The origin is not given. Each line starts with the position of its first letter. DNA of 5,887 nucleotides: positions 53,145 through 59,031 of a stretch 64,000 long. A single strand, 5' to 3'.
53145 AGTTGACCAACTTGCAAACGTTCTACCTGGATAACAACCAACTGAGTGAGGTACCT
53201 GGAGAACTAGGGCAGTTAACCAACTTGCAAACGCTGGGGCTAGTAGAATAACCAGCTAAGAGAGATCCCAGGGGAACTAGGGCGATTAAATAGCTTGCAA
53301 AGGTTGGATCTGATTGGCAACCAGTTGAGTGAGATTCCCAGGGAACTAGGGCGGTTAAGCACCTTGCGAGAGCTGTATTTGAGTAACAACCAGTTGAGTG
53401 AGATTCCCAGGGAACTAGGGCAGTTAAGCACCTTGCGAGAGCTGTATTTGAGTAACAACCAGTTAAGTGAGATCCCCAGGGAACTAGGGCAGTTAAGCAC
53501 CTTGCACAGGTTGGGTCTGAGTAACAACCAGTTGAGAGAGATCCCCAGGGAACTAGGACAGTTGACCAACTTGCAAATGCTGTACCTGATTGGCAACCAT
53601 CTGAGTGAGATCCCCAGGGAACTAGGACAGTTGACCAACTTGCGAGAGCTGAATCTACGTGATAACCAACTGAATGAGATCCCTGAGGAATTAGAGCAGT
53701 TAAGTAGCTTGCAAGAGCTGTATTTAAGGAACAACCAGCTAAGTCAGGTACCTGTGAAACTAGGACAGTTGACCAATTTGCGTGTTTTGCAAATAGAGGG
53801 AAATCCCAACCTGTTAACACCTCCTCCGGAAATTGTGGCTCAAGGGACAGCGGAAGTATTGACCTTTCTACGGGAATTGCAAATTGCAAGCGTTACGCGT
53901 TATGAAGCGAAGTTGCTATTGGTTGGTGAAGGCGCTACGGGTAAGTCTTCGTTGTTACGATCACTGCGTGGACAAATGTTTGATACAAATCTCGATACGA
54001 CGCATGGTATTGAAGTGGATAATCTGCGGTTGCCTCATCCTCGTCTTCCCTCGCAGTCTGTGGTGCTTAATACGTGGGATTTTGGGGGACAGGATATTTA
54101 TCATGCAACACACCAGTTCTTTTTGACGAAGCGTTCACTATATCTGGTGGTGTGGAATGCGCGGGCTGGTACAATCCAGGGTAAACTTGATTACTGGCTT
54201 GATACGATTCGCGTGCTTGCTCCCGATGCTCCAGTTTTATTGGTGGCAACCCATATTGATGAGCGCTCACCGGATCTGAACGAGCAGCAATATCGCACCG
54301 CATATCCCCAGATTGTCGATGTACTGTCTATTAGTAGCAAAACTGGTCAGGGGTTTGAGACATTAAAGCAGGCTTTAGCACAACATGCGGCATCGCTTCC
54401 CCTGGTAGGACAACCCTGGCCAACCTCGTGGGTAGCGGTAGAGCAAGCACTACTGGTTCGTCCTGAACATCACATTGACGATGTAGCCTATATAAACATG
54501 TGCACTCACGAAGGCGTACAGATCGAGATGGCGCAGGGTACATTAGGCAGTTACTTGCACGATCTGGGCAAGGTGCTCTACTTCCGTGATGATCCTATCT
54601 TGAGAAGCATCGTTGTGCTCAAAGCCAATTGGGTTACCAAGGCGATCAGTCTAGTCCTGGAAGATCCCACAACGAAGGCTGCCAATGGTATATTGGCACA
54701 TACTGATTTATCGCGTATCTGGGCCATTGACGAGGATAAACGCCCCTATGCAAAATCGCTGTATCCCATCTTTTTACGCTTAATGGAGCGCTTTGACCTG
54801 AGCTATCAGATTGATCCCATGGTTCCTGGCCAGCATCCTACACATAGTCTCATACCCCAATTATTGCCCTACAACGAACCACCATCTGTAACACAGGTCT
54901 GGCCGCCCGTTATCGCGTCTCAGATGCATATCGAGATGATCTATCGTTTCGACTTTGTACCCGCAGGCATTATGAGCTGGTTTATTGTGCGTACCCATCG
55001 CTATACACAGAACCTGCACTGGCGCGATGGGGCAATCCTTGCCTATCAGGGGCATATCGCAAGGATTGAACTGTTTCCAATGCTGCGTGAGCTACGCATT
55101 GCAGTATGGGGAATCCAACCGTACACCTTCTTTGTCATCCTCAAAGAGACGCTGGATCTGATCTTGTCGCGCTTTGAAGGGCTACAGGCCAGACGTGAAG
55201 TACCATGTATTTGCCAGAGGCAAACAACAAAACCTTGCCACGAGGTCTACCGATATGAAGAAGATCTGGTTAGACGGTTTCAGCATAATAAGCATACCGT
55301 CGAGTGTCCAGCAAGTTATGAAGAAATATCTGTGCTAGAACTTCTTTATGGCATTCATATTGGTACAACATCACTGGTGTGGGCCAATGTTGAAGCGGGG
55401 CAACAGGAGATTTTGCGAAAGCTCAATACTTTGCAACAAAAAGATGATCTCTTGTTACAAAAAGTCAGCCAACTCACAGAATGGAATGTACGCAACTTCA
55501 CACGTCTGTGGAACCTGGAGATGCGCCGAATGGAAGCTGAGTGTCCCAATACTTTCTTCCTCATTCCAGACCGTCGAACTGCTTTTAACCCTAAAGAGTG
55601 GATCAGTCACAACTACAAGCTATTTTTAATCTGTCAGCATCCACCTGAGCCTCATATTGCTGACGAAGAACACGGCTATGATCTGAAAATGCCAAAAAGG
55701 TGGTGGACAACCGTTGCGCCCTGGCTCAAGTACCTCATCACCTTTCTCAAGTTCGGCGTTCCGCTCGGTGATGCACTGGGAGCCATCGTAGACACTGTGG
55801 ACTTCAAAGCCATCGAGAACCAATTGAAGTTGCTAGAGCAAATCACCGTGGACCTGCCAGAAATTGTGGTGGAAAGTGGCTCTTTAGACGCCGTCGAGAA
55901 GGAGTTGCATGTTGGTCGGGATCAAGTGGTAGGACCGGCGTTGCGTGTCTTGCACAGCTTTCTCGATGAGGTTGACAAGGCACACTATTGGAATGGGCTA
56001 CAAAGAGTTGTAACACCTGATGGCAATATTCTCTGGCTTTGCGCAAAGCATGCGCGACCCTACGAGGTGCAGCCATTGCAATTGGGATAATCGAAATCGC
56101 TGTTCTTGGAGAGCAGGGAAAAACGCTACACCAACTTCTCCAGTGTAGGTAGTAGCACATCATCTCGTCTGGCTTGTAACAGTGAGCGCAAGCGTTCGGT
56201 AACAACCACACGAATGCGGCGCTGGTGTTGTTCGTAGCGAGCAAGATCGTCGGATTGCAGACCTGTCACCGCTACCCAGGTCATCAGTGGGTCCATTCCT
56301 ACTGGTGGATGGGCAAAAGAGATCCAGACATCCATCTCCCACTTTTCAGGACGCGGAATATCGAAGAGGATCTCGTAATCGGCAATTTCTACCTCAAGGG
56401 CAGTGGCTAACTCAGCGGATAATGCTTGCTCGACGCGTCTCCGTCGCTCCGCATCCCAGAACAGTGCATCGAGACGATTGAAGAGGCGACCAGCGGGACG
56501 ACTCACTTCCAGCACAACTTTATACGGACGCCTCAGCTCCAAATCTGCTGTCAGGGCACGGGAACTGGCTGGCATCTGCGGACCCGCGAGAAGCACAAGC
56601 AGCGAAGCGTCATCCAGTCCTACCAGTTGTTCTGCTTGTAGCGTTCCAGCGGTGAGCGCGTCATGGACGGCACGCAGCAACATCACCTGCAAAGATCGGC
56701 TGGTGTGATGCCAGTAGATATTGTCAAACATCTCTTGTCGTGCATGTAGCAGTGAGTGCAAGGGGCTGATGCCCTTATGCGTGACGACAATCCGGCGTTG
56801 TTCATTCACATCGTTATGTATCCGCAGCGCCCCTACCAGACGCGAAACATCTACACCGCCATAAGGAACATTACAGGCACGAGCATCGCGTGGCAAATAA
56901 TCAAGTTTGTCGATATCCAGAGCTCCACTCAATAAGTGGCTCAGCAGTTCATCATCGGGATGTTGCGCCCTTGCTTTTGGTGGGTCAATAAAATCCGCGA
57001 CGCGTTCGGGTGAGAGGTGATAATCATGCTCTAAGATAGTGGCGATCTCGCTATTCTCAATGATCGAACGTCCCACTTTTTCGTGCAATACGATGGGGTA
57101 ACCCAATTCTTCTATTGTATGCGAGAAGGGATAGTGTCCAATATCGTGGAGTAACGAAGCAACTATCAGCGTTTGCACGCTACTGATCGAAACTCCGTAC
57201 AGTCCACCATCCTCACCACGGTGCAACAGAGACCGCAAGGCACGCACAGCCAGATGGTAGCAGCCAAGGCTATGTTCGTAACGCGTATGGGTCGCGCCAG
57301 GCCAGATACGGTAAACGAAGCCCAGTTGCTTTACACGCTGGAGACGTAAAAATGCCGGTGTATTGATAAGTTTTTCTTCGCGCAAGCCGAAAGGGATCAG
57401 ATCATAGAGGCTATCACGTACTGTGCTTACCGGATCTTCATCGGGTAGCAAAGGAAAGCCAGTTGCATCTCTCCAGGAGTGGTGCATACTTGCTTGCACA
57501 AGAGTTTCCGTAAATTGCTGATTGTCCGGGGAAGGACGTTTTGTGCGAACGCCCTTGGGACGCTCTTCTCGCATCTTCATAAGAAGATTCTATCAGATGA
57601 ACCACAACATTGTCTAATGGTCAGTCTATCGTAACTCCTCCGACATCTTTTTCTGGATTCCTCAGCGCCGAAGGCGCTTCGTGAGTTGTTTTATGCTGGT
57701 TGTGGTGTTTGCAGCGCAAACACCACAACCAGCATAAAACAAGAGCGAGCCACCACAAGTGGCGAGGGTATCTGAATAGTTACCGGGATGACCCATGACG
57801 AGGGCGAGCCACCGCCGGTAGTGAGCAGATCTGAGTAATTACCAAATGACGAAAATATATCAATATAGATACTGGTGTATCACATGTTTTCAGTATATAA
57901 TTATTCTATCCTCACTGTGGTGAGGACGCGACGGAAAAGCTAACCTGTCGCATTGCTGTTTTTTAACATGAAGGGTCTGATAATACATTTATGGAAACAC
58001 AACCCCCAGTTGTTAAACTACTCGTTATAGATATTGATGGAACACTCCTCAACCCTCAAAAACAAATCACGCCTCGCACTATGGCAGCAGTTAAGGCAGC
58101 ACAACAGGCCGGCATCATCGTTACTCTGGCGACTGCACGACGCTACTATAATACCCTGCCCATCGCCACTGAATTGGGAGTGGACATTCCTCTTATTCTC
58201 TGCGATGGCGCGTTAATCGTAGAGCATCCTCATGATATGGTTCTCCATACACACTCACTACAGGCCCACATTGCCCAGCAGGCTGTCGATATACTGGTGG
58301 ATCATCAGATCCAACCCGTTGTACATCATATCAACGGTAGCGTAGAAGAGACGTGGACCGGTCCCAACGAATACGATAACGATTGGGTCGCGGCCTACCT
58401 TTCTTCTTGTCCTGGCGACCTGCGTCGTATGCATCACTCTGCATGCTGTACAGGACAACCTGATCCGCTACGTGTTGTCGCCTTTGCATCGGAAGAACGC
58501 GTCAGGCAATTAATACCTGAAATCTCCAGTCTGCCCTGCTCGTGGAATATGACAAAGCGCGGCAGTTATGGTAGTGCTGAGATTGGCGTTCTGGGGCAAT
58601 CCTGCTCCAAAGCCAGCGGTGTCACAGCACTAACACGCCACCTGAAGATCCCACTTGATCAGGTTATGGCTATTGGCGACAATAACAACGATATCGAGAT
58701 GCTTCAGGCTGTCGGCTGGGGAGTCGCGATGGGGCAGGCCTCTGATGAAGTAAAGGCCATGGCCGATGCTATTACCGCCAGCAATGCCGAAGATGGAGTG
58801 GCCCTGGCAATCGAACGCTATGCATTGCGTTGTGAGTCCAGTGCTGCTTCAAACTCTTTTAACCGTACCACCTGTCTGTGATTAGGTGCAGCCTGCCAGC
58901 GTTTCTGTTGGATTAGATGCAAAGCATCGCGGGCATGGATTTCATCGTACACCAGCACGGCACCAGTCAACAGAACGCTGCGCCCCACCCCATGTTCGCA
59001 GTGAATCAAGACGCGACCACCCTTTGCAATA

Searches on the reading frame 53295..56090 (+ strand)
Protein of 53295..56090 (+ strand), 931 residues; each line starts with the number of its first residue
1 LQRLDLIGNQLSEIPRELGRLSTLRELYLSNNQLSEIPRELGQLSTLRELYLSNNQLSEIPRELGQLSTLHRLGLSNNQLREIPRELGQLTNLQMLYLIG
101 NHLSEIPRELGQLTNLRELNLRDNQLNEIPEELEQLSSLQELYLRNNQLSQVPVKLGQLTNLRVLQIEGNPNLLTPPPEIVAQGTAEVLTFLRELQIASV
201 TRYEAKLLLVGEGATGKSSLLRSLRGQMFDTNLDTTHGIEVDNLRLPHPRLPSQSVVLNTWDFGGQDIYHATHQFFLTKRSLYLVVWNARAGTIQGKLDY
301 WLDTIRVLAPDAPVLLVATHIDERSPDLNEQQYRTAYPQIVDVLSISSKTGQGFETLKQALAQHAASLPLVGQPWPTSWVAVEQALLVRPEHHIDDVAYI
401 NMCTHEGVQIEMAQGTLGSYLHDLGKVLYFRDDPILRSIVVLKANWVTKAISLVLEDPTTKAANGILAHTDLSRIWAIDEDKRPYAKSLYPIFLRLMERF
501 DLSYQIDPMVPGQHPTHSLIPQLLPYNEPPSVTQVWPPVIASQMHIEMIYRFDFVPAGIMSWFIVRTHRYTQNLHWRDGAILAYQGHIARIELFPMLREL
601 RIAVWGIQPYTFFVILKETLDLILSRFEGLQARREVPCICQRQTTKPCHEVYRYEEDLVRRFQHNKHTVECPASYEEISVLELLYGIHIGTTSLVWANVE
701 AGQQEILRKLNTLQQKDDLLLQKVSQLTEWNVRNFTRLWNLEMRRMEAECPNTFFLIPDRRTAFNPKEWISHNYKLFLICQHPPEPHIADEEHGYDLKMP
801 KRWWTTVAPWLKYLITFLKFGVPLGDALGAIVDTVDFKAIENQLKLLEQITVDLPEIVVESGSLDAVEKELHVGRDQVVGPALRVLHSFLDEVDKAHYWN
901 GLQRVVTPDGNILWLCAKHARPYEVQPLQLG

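Call 54: search_protein_families(library=pfam, proteins=[window:53295-56090:+], max_evalue=0.00001)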
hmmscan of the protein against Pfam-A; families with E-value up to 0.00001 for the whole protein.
window:53295-56090:+ (931 aa): 10 families
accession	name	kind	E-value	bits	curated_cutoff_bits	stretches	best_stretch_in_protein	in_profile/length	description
PF16095.11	COR-A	-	6e-34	117.4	35.3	1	376-524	1-143/143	C-terminal of Roc, COR-A domain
PF25497.1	COR-B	-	4.8e-29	101.5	27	1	545-685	3-144/145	C-terminal of Roc, COR-B domain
PF13855.12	LRR_8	-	2.1e-28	98.3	27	4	46-103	2-61/61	Leucine rich repeat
PF12799.13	LRR_4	-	2.2e-24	85.4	27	3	91-130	1-40/44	Leucine Rich repeats (2 copies)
PF08477.19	Roc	-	1.3e-23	84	27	1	206-322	1-119/119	Ras of Complex, Roc, domain of DAPkinase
PF23598.1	LRR_14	-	2e-22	79.9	40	2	16-121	41-146/353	Leucine-rich repeat region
PF00560.39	LRR_1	-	3.4e-19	65.3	20.6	0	24-44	2-23/23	Leucine Rich Repeat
PF23211.1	LRR_LRWD1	-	8.3e-13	48.9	28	2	90-173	20-99/190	Leucine-rich repeat and WD repeat-containing protein 1, LRR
PF00071.28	Ras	-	1.1e-12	48.3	21.6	1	206-356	1-151/162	Ras family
PF25019.1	LRR_R13L1-DRL21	-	2e-06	28.2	27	0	105-168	60-125/127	R13L1/DRL21 LRRs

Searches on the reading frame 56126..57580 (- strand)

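Call 9: search_protein_families(library=pfam, proteins=[window:56126-57580:-])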
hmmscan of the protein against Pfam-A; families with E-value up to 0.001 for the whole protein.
window:56126-57580:- (484 aa): 2 families
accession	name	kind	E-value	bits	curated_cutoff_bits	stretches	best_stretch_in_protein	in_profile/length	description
PF19276.4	HD_assoc_2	-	2.2e-17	63.7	23.1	1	243-427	1-169/222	HD associated region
PF01966.28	HD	-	1.1e-10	42.3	22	1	100-192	1-76/116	HD domain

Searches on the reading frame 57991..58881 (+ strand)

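Call 9: search_protein_families(library=pfam, proteins=[window:57991-58881:+])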
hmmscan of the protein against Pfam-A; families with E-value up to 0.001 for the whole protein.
window:57991-58881:+ (296 aa): 4 families
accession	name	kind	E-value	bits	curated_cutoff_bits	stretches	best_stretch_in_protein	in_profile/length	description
PF08282.18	Hydrolase_3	-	4.4e-58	197.4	20.9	1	11-274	1-255/255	haloacid dehalogenase-like hydrolase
PF05116.19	S6PP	-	5.4e-14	52.8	20.3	2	197-260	156-220/247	Sucrose-6F-phosphate phosphohydrolase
PF00702.32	Hydrolase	-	1.2e-09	39.3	26.4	1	199-242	148-191/191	haloacid dehalogenase-like hydrolase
PF12710.13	HAD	-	1.9e-05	25.6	27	0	195-239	140-189/189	haloacid dehalogenase-like hydrolase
